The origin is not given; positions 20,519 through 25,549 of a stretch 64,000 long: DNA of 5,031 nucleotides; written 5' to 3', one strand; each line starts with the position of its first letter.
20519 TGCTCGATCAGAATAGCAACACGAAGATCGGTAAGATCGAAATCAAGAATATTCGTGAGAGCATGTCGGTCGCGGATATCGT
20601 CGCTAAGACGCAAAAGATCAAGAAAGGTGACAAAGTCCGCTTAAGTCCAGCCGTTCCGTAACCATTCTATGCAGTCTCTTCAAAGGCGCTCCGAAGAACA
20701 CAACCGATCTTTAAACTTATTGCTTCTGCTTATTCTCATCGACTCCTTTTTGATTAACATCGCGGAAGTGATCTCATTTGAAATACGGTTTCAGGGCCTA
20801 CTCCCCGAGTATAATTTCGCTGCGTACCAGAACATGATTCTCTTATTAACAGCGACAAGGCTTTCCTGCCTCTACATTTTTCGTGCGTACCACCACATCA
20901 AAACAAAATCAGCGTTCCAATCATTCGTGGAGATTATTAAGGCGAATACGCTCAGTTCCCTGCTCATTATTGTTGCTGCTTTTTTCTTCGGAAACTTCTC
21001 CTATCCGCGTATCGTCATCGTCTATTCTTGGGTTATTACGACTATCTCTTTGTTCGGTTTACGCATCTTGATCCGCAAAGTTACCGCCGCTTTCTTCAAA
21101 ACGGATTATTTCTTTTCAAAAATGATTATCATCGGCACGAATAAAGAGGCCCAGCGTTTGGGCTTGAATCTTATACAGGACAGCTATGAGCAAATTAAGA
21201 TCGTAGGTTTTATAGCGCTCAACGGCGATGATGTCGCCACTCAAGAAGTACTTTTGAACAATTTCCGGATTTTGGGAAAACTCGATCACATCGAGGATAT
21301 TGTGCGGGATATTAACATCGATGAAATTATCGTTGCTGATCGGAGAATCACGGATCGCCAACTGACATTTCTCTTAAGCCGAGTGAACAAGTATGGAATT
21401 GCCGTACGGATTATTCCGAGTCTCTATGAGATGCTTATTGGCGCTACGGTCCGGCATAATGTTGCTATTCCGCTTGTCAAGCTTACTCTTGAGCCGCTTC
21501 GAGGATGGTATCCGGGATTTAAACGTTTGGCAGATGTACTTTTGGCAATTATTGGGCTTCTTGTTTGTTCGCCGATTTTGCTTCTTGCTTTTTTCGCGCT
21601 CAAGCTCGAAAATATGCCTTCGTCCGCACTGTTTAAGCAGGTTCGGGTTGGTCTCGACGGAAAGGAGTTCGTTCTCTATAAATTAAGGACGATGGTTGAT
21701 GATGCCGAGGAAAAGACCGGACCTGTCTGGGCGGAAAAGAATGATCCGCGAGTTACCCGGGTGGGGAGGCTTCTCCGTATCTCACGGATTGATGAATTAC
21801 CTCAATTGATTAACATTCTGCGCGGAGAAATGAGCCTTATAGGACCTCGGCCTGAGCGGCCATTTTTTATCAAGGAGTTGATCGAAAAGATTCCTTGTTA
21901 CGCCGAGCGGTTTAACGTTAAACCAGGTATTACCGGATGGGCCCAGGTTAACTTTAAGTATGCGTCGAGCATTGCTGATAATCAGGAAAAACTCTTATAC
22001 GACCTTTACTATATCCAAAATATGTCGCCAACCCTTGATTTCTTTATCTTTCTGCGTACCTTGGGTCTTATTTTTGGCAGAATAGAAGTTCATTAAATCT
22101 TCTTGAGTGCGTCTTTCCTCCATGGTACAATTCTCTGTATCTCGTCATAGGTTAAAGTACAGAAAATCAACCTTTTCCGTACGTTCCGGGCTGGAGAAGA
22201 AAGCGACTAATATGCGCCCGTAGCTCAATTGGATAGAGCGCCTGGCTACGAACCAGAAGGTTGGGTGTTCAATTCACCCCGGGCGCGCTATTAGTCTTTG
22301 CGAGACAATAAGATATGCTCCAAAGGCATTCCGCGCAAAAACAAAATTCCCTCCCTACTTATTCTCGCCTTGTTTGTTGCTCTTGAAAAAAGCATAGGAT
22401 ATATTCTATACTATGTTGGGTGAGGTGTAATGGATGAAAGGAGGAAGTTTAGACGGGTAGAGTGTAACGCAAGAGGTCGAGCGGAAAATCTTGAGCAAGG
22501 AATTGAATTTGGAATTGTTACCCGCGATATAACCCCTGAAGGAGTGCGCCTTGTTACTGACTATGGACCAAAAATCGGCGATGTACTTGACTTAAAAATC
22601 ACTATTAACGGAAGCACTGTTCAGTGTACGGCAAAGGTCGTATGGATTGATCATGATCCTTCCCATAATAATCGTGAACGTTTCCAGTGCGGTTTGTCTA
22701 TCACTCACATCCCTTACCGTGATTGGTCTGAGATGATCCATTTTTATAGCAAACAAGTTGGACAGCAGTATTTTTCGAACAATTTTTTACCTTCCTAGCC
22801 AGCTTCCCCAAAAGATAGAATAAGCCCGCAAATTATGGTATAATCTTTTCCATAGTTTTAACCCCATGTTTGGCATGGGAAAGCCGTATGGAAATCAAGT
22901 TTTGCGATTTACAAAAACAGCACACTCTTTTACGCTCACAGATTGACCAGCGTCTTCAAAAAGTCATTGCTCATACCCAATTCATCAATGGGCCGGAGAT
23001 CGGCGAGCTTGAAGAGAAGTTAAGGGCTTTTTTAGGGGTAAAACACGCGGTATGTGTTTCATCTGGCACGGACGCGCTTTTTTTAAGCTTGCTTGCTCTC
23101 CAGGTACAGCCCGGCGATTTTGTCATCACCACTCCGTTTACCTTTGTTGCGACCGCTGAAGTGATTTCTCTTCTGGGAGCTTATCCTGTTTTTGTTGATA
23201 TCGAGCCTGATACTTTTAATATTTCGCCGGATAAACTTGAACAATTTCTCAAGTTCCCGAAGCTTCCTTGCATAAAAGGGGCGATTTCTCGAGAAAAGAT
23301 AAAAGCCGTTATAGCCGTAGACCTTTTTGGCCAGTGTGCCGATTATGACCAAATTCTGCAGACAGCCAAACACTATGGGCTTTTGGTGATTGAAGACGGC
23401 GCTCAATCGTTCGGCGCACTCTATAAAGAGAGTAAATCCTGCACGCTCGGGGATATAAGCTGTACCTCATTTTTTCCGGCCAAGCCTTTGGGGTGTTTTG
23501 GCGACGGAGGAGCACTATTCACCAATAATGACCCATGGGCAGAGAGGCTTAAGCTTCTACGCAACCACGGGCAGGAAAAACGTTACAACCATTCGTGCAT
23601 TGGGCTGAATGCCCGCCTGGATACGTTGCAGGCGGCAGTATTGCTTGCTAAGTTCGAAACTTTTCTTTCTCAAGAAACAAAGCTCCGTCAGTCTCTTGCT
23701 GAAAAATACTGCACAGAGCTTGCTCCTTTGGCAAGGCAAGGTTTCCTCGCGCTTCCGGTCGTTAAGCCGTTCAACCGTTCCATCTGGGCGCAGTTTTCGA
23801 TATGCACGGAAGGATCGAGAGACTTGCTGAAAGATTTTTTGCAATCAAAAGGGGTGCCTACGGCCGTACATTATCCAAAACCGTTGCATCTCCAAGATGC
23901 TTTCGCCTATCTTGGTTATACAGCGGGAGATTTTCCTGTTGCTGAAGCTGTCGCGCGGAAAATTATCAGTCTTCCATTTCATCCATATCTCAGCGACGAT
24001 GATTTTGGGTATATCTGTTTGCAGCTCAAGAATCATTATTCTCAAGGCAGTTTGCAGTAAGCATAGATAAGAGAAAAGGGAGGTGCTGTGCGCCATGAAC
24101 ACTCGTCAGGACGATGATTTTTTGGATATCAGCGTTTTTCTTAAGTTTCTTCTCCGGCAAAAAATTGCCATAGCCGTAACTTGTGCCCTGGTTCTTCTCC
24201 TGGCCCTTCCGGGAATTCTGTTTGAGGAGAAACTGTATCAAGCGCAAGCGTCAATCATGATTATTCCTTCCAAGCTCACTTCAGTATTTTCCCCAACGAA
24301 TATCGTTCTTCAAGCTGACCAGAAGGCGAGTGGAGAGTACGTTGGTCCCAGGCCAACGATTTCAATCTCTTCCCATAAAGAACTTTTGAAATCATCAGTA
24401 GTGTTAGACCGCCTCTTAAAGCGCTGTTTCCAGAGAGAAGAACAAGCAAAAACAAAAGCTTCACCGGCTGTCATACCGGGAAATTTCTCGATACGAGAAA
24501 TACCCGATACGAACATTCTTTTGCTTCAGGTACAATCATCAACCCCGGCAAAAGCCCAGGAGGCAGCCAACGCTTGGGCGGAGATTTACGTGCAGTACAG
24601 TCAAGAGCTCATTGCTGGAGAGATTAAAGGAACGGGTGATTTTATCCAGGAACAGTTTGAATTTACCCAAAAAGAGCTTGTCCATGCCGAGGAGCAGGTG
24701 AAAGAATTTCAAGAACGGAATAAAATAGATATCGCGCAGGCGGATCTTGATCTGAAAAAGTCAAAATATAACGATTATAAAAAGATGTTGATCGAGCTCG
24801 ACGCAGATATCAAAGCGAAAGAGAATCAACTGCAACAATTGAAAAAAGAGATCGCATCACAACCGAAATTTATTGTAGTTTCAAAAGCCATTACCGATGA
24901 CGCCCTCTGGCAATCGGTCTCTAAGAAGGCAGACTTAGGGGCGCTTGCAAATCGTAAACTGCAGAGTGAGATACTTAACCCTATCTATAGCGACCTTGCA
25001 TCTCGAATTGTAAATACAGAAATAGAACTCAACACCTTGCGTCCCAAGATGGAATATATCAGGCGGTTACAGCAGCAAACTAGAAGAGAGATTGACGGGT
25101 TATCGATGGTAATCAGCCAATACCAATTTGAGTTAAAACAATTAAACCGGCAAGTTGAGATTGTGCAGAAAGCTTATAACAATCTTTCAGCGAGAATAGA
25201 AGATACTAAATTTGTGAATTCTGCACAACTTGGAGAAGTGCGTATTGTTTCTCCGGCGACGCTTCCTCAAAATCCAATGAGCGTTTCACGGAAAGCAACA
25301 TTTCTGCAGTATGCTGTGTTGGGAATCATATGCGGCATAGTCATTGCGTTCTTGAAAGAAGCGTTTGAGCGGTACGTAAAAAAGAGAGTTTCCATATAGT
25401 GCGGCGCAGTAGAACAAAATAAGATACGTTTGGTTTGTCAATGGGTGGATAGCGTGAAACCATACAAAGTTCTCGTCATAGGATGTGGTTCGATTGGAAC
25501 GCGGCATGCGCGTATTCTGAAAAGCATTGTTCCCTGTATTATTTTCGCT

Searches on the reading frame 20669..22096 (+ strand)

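Call 38: search_protein_families(library=pfam, proteins=[window:20669-22096:+], max_evalue=0.00001)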
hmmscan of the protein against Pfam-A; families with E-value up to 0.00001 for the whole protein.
window:20669-22096:+ (475 aa): 2 families
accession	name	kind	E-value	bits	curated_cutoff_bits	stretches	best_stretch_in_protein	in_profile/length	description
PF02397.22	Bac_transf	-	1.4e-61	207.6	27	1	285-468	1-177/179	Bacterial sugar transferase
PF13727.12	CoA_binding_3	-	2e-13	51.2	25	1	73-250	5-175/175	CoA-binding domain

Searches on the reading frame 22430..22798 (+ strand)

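Call 38: search_protein_families(library=pfam, proteins=[window:22430-22798:+], max_evalue=0.00001)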
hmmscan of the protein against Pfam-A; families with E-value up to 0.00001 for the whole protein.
window:22430-22798:+ (122 aa): 1 family
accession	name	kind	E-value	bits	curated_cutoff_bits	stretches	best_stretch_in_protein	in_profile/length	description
PF07238.19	PilZ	-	4.9e-11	43.3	22.5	1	3-105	1-99/102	PilZ domain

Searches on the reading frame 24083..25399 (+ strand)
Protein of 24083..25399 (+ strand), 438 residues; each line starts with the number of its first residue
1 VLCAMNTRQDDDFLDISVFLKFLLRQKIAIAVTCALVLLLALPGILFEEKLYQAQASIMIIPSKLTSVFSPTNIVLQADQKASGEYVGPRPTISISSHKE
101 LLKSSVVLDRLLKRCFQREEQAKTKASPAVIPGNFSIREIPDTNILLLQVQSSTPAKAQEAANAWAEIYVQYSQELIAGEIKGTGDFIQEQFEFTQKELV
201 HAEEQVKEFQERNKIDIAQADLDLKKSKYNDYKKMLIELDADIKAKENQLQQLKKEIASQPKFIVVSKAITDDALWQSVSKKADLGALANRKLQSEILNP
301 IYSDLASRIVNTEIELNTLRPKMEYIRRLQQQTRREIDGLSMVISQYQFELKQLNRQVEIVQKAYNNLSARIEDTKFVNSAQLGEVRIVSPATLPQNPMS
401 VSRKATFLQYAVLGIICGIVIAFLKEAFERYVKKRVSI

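Call 38: search_protein_families(library=pfam, proteins=[window:24083-25399:+], max_evalue=0.00001)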
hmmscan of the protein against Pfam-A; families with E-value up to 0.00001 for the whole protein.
window:24083-25399:+ (438 aa): 1 family
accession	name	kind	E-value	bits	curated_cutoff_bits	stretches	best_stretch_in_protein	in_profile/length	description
PF13807.11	GNVR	-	6.3e-10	39.3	27.7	1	350-427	6-82/82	G-rich domain on putative tyrosine kinase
